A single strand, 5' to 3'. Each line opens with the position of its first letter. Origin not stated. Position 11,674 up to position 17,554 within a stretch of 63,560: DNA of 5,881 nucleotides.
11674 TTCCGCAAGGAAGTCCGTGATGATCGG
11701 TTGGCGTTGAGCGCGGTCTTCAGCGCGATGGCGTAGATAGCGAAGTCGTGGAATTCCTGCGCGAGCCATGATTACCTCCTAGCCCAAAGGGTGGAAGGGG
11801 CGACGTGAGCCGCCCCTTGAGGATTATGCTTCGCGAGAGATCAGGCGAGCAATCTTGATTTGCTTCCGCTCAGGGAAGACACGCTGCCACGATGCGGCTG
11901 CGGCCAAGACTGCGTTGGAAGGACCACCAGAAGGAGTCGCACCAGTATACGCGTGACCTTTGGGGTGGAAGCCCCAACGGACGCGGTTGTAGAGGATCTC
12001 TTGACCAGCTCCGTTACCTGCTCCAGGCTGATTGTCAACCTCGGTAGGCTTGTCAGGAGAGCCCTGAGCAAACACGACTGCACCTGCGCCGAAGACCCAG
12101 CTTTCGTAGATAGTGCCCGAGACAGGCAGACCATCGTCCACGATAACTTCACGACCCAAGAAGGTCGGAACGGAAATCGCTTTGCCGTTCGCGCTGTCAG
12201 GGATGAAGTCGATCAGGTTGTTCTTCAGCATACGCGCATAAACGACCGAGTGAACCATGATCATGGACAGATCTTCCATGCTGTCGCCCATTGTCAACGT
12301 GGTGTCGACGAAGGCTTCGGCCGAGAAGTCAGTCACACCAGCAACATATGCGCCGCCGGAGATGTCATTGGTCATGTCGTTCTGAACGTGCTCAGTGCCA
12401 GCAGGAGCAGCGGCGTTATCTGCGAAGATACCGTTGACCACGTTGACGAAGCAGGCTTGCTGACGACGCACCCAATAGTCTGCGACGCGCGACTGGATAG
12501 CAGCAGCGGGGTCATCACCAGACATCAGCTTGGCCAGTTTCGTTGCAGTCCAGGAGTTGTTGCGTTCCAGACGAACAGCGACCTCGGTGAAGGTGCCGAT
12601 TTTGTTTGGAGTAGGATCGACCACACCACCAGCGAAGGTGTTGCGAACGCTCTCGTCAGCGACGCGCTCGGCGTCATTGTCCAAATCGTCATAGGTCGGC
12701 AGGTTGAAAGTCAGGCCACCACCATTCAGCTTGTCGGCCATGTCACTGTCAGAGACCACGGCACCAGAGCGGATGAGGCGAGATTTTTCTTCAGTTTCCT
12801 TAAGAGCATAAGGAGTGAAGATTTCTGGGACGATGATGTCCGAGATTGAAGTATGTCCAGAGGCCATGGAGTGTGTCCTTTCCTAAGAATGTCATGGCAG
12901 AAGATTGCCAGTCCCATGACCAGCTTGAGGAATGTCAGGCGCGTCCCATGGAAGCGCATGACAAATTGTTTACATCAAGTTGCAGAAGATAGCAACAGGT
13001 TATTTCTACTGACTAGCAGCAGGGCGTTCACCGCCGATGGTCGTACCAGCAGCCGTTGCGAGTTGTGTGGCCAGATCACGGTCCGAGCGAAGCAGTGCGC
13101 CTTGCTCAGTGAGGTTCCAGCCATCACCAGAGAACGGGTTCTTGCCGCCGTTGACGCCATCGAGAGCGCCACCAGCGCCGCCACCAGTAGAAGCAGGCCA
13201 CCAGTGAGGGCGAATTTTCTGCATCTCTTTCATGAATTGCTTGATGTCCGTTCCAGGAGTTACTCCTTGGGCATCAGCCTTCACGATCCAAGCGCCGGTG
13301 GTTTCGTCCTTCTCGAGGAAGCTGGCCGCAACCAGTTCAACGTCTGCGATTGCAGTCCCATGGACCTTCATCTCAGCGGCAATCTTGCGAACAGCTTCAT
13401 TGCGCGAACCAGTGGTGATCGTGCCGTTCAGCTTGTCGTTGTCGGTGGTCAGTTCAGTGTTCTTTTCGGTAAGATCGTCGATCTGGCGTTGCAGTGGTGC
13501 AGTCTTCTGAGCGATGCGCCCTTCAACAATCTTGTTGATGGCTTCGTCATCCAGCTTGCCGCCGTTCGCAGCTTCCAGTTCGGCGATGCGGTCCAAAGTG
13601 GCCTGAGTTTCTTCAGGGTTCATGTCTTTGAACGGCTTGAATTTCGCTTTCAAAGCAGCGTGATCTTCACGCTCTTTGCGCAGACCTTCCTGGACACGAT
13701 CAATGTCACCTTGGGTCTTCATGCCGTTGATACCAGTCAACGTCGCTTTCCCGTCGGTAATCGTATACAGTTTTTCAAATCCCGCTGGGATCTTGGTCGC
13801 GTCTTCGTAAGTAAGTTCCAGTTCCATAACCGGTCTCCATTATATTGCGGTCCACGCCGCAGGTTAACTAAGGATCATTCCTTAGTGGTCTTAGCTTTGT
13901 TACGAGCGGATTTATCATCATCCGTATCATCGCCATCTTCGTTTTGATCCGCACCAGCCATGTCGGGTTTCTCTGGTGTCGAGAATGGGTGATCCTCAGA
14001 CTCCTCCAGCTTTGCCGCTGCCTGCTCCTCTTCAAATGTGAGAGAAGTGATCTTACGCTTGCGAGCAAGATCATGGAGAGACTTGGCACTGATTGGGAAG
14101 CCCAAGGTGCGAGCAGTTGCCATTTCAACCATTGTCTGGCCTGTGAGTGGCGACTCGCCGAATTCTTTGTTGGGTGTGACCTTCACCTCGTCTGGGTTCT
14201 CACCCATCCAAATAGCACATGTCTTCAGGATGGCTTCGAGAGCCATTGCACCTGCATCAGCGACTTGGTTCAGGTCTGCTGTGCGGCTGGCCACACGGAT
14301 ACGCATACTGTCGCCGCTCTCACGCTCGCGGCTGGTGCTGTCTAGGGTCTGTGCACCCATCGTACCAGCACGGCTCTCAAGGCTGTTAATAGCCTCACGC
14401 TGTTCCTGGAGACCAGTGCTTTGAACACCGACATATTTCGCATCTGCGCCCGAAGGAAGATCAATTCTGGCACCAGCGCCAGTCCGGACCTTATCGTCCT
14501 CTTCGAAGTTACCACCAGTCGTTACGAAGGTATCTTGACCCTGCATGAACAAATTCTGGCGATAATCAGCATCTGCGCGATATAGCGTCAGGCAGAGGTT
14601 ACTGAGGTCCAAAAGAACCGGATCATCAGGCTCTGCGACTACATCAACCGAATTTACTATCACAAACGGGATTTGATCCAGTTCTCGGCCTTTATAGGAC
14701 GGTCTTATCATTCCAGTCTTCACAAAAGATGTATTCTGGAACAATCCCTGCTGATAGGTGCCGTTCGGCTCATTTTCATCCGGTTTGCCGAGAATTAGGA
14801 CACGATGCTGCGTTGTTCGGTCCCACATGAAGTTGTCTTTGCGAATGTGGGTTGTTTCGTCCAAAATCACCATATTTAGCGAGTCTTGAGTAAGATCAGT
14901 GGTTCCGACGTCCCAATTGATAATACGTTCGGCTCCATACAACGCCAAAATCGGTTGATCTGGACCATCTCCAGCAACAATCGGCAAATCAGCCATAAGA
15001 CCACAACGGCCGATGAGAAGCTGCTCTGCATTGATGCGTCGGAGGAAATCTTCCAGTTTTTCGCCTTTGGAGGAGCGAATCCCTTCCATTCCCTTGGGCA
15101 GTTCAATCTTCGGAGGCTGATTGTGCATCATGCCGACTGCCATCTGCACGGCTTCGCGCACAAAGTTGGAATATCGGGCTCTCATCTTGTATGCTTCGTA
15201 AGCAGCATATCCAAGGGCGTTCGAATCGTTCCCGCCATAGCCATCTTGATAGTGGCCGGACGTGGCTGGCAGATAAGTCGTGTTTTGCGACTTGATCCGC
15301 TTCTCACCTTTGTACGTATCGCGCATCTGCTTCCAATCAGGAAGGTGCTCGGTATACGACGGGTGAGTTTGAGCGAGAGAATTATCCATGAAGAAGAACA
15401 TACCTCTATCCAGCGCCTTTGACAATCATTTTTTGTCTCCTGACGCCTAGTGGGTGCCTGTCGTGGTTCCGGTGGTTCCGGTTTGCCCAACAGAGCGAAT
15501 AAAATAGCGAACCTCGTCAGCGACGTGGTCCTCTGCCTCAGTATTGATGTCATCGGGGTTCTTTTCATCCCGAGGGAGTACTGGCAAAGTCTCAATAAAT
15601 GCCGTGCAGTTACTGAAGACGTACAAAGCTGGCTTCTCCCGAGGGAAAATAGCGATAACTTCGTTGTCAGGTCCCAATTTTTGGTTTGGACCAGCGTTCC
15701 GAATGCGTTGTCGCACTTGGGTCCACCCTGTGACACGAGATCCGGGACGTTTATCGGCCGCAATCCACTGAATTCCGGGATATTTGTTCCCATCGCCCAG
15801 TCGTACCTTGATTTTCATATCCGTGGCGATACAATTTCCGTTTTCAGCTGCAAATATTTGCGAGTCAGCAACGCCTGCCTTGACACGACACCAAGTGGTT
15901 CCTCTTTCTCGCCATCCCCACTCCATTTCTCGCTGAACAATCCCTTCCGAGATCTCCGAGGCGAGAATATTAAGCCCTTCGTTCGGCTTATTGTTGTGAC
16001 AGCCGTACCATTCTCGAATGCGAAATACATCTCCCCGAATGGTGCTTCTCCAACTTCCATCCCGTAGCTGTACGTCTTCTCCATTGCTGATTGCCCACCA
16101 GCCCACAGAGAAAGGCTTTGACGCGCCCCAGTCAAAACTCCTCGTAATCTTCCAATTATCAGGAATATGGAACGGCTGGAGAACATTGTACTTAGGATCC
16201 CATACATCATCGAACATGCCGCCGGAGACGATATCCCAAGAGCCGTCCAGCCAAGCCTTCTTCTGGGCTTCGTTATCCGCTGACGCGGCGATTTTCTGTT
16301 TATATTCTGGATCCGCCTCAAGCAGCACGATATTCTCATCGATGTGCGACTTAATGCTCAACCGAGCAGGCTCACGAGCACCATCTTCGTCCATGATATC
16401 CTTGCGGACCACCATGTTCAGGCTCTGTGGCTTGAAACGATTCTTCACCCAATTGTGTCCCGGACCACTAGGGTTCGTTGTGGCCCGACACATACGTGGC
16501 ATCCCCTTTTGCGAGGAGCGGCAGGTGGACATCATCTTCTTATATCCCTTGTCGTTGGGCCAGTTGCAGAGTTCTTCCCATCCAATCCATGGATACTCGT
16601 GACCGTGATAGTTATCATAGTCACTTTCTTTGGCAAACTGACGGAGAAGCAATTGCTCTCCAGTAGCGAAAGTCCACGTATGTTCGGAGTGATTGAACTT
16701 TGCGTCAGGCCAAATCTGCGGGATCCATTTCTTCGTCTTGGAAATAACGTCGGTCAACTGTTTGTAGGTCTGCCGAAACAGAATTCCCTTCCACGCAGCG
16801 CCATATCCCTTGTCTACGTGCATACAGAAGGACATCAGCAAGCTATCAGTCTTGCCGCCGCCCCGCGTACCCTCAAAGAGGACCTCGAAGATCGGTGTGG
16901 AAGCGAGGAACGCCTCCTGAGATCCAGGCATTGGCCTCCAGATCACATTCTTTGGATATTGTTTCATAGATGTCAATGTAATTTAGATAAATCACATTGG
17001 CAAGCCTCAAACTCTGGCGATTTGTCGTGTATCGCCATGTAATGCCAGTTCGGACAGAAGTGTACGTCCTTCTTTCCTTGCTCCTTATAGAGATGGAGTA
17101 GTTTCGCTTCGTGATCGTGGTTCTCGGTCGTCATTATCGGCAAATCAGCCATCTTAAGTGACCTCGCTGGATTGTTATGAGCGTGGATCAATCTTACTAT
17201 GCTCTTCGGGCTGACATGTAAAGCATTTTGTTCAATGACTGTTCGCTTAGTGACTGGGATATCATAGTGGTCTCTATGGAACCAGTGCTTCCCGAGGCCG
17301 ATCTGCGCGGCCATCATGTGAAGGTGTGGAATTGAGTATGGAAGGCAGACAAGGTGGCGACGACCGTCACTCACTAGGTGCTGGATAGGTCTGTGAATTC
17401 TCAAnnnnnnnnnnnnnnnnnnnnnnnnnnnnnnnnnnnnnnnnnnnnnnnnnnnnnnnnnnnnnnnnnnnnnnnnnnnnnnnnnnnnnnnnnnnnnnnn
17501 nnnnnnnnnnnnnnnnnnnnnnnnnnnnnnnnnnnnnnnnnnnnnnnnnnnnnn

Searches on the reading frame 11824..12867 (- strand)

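Call 19: search_protein_families(library=phrogs, proteins=[window:11824-12867:-], max_evalue=0.00001)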
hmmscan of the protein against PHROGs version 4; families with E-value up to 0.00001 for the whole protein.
window:11824-12867:- (347 aa): 3 families
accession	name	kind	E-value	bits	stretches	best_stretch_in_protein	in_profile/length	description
phrog_247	-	head and packaging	8.6e-103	345.2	1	3-344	3-341/351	major head protein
phrog_15288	-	head and packaging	1.5e-38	133.3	1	183-345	9-170/172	major head protein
phrog_19632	-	unknown function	2.1e-30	106.7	1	6-152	4-140/149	-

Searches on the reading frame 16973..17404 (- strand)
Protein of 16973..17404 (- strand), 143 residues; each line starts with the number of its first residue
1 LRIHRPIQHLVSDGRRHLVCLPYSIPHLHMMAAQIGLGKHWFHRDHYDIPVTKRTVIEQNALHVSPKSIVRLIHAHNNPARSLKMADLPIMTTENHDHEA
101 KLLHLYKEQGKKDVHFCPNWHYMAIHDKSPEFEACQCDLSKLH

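Call 34: search_protein_families(library=pfam, proteins=[window:16973-17404:-], max_evalue=0.01)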
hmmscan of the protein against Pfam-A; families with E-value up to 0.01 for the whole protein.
window:16973-17404:- (143 aa): 1 family
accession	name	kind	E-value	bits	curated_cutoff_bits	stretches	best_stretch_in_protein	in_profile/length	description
PF13223.11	DUF4031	-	1.3e-10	41.8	25.6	1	23-74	22-74/76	Protein of unknown function (DUF4031)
